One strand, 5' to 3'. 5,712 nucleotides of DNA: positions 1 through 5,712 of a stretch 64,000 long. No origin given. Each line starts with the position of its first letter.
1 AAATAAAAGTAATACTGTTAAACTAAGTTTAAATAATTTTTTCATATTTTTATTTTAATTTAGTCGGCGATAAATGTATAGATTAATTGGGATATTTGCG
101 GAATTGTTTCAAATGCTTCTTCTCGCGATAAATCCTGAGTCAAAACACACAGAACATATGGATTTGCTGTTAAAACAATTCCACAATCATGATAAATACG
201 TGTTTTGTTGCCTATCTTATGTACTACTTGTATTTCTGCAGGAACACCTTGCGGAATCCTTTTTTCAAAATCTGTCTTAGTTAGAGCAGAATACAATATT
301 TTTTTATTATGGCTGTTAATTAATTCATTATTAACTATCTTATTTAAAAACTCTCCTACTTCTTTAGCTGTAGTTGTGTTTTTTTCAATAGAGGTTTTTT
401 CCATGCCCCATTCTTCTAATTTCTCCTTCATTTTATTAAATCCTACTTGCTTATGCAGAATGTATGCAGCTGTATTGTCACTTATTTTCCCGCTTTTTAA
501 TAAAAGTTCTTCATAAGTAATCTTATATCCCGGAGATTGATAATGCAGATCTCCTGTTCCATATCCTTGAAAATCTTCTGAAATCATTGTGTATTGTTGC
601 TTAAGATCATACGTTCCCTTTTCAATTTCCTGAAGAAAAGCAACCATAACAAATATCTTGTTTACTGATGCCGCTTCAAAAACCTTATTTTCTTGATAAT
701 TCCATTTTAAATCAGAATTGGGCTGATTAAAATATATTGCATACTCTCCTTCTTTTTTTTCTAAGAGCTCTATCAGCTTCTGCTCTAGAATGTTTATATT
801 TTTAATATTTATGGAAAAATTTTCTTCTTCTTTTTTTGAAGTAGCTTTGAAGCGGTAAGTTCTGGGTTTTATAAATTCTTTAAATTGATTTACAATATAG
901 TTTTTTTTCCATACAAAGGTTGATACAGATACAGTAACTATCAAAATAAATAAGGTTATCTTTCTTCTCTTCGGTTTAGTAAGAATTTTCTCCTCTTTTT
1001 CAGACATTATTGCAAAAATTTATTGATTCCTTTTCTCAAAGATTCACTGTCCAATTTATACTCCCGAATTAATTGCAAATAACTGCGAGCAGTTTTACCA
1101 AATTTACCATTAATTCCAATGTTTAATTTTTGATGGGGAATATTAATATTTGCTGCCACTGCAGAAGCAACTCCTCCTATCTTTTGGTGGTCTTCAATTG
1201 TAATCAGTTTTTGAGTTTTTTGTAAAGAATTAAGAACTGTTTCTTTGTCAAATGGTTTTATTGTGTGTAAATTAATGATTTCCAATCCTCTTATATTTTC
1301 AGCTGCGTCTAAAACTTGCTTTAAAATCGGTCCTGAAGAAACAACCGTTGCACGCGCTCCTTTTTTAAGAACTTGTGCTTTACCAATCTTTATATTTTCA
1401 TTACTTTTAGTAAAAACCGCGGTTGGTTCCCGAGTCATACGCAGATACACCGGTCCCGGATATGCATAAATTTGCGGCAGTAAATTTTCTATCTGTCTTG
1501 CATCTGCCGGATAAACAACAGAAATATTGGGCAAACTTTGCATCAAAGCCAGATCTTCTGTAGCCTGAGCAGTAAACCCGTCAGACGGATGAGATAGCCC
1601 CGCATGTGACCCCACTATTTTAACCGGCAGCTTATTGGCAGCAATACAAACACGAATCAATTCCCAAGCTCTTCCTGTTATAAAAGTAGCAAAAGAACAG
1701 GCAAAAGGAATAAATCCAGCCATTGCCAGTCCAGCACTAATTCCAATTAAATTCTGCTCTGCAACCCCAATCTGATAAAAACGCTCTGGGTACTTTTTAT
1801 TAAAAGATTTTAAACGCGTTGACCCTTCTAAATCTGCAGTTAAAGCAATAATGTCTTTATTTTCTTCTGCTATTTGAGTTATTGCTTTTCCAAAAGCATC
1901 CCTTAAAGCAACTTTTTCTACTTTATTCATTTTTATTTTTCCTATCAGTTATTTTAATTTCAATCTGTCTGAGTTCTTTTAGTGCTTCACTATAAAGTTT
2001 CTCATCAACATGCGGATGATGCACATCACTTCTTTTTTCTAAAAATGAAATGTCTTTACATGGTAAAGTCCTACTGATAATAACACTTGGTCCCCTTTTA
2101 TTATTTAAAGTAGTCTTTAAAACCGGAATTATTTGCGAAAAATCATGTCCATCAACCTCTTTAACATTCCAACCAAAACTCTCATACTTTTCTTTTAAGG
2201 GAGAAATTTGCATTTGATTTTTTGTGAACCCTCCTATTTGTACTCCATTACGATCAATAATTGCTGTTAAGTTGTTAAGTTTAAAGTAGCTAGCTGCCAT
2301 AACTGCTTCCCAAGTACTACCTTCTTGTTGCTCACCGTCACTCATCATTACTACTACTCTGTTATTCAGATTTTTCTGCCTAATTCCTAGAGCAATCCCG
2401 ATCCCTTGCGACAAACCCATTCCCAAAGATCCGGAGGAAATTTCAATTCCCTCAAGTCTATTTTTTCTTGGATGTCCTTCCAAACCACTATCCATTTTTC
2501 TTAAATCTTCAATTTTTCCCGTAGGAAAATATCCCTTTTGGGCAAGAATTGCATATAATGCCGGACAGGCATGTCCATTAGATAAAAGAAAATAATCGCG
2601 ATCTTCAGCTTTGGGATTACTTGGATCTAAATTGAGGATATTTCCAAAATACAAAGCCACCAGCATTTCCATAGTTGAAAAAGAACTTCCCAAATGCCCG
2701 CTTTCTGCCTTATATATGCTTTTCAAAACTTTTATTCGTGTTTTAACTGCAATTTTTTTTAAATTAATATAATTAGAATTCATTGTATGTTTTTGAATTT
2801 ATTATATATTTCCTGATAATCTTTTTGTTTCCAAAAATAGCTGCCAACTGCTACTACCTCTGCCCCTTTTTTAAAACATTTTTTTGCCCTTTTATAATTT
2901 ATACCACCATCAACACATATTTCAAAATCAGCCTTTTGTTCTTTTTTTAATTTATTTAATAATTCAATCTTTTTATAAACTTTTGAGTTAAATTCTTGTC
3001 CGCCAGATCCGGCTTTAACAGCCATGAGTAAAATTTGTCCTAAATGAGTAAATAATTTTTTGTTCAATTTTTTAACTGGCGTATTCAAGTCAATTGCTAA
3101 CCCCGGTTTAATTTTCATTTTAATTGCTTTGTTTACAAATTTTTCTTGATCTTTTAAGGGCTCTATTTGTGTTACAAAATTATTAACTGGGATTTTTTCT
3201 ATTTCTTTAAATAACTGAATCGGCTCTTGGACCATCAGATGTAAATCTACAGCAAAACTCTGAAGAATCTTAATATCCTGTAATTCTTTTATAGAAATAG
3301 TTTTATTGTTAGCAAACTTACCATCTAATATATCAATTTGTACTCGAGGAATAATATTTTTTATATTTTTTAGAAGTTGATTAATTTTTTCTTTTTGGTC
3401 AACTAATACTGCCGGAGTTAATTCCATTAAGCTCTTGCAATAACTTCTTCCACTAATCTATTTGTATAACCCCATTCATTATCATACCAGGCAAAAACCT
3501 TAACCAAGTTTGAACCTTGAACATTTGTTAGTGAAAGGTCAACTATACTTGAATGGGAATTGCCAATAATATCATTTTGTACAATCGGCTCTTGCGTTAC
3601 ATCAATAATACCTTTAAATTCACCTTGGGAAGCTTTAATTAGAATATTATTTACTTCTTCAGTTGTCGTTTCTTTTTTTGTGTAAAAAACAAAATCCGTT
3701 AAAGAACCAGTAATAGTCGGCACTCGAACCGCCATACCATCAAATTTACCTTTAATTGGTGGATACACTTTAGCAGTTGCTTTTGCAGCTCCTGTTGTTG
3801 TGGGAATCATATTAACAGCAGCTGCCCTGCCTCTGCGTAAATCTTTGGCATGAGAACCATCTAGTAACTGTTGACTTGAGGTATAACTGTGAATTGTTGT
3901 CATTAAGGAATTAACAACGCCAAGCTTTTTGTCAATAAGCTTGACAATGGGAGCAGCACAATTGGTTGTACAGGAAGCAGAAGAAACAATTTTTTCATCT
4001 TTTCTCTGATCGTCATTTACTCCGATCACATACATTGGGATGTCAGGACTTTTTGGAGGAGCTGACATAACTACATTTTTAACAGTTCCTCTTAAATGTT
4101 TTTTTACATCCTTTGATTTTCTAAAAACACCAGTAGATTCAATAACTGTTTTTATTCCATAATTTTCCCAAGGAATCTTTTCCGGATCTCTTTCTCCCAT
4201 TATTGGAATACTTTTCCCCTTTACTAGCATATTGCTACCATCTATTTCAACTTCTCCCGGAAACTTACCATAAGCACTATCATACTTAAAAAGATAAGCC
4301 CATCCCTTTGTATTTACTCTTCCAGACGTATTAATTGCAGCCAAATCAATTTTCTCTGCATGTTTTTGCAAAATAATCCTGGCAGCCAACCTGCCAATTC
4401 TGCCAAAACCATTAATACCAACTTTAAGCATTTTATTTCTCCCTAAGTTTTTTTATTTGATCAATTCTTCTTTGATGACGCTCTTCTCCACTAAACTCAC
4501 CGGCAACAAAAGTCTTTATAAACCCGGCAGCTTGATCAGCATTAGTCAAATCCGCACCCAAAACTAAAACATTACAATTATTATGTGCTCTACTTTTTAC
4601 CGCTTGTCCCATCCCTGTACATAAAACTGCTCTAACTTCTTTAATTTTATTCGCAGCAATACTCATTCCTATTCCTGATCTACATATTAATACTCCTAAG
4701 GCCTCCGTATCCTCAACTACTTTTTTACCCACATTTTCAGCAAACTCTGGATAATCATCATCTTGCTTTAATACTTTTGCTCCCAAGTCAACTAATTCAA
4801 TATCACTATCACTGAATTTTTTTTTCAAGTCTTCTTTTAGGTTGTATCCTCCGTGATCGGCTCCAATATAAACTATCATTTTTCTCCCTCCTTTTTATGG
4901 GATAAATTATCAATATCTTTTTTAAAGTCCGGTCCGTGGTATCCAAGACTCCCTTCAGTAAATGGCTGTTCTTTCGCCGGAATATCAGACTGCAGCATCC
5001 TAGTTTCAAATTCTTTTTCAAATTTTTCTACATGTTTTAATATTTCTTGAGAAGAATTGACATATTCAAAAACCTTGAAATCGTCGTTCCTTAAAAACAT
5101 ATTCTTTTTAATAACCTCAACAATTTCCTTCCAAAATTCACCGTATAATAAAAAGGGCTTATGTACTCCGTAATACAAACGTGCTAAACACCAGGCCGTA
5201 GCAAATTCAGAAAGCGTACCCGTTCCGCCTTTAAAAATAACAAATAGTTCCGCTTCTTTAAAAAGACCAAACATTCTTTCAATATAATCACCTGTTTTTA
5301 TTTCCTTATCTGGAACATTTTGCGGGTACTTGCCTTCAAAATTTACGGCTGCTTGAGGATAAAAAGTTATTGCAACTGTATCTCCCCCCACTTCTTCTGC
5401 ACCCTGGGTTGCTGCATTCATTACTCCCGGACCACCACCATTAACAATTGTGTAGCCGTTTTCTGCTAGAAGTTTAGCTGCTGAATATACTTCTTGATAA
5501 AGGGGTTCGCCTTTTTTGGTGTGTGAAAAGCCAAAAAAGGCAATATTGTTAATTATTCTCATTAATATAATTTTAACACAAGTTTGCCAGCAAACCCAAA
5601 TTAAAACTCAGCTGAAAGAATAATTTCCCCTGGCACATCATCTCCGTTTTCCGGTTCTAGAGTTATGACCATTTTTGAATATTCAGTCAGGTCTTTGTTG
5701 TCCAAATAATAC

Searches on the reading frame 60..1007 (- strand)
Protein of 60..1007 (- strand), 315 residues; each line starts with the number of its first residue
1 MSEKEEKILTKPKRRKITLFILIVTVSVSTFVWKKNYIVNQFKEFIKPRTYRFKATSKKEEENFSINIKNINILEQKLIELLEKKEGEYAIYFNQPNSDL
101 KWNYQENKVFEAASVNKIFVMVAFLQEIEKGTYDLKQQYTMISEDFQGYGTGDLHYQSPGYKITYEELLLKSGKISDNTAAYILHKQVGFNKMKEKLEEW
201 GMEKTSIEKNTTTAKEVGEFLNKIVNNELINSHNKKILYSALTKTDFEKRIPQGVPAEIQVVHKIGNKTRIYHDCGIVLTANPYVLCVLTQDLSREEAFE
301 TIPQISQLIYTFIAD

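Call 63: search_protein_families(library=pfam, proteins=[window:60-1007:-], max_evalue=0.001)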
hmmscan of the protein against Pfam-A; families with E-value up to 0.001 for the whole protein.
window:60-1007:- (315 aa): 3 families
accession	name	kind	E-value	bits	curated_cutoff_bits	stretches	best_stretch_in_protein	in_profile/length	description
PF13354.11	Beta-lactamase2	-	1.1e-46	159.3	22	1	91-290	2-214/214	Beta-lactamase enzyme family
PF00905.27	Transpeptidase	-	1.8e-05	24.5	22.1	1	81-212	5-139/299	Penicillin binding protein transpeptidase domain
PF00768.25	Peptidase_S11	-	0.0006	19.8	27.6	0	105-211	30-144/239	D-alanyl-D-alanine carboxypeptidase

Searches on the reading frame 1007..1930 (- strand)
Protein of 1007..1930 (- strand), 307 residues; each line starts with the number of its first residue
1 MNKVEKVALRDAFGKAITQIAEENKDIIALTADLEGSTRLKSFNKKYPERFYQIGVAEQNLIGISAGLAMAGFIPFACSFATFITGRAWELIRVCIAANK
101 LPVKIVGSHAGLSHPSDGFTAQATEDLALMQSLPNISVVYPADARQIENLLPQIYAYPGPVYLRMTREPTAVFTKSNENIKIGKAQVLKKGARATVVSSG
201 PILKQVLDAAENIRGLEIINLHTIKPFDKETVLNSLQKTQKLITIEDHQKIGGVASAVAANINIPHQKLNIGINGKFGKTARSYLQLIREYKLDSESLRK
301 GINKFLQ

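Call 63: search_protein_families(library=pfam, proteins=[window:1007-1930:-], max_evalue=0.001)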
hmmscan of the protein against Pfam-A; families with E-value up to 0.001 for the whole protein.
window:1007-1930:- (307 aa): 2 families
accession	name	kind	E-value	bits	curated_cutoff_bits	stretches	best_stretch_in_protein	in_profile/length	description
PF02779.29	Transket_pyr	-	3.4e-40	138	27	1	6-168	2-170/174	Transketolase, pyrimidine binding domain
PF02780.25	Transketolase_C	-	5.4e-21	75.2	25.9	1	183-279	1-102/124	Transketolase, C-terminal domain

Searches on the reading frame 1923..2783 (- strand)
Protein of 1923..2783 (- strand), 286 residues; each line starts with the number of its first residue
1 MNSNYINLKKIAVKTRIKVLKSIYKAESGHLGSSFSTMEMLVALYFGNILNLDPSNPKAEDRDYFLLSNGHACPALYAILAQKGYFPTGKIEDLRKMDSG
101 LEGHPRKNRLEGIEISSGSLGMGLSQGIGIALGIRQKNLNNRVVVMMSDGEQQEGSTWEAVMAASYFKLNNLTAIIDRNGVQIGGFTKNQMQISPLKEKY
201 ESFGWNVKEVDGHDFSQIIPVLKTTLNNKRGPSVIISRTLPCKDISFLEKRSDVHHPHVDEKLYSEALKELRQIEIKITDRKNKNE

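Call 63: search_protein_families(library=pfam, proteins=[window:1923-2783:-], max_evalue=0.001)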
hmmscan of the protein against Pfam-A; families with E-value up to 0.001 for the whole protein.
window:1923-2783:- (286 aa): 3 families
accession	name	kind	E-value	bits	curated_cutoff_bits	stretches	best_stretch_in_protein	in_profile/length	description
PF00456.26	Transketolase_N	-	5.9e-43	147.6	22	1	10-255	4-259/334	Transketolase, thiamine diphosphate binding domain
PF13292.11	DXP_synthase_N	-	1.4e-11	44.6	21.2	1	7-183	17-175/274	1-deoxy-D-xylulose-5-phosphate synthase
PF00676.26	E1_dh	-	0.00056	19.4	22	1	105-224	91-206/300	Dehydrogenase E1 component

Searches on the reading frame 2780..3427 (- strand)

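Call 63: search_protein_families(library=pfam, proteins=[window:2780-3427:-], max_evalue=0.001)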
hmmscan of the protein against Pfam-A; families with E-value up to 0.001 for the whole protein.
window:2780-3427:- (215 aa): 2 families
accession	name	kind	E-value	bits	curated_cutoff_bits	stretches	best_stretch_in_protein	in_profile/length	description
PF00834.25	Ribul_P_3_epim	-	6.1e-36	124.1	21.1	1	4-198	3-197/198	Ribulose-phosphate 3 epimerase family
PF13277.11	YmdB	-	0.00048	19.9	27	1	156-214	18-82/253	YmdB-like protein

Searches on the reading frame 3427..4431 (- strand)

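Call 8: search_protein_families(library=pfam, proteins=[window:3427-4431:-], max_evalue=0.001)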
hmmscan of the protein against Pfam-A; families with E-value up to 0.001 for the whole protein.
window:3427-4431:- (334 aa): 2 families
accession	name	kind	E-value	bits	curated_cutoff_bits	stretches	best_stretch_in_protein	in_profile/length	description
PF02800.25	Gp_dh_C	-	1.9e-59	200.2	24.4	1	160-316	2-158/158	Glyceraldehyde 3-phosphate dehydrogenase, C-terminal domain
PF00044.30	Gp_dh_N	-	1.9e-32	112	31.7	1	3-105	2-100/101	Glyceraldehyde 3-phosphate dehydrogenase, NAD binding domain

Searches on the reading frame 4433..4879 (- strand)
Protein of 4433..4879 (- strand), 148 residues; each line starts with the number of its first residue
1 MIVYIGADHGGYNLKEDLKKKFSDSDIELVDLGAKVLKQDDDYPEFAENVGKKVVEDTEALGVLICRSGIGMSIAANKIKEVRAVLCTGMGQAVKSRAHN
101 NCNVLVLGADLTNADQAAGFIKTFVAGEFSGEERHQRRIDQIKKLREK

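Call 63: search_protein_families(library=pfam, proteins=[window:4433-4879:-], max_evalue=0.001)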
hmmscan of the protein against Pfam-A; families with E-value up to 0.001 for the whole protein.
window:4433-4879:- (148 aa): 1 family
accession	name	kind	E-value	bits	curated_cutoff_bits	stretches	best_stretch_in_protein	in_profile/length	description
PF02502.23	LacAB_rpiB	-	2.7e-45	154.2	24.7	1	3-142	1-138/138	Ribose/Galactose Isomerase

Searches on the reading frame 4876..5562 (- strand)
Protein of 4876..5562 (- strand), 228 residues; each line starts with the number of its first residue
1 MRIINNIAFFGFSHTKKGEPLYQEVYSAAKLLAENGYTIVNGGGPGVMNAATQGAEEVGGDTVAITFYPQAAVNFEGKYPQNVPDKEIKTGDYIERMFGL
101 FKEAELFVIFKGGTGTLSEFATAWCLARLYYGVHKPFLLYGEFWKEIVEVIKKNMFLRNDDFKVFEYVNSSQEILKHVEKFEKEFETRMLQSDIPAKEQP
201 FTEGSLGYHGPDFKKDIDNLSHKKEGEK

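Call 63: search_protein_families(library=pfam, proteins=[window:4876-5562:-], max_evalue=0.001)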
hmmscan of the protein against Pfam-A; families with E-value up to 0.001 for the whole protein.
window:4876-5562:- (228 aa): 2 families
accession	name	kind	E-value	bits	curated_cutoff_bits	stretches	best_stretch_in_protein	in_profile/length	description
PF18306.6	LDcluster4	-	7.1e-17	61.9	26.3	1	7-128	4-118/151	SLOG cluster4 family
PF03641.19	Lysine_decarbox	-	4.7e-13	49.9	27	1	48-177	1-130/131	Possible lysine decarboxylase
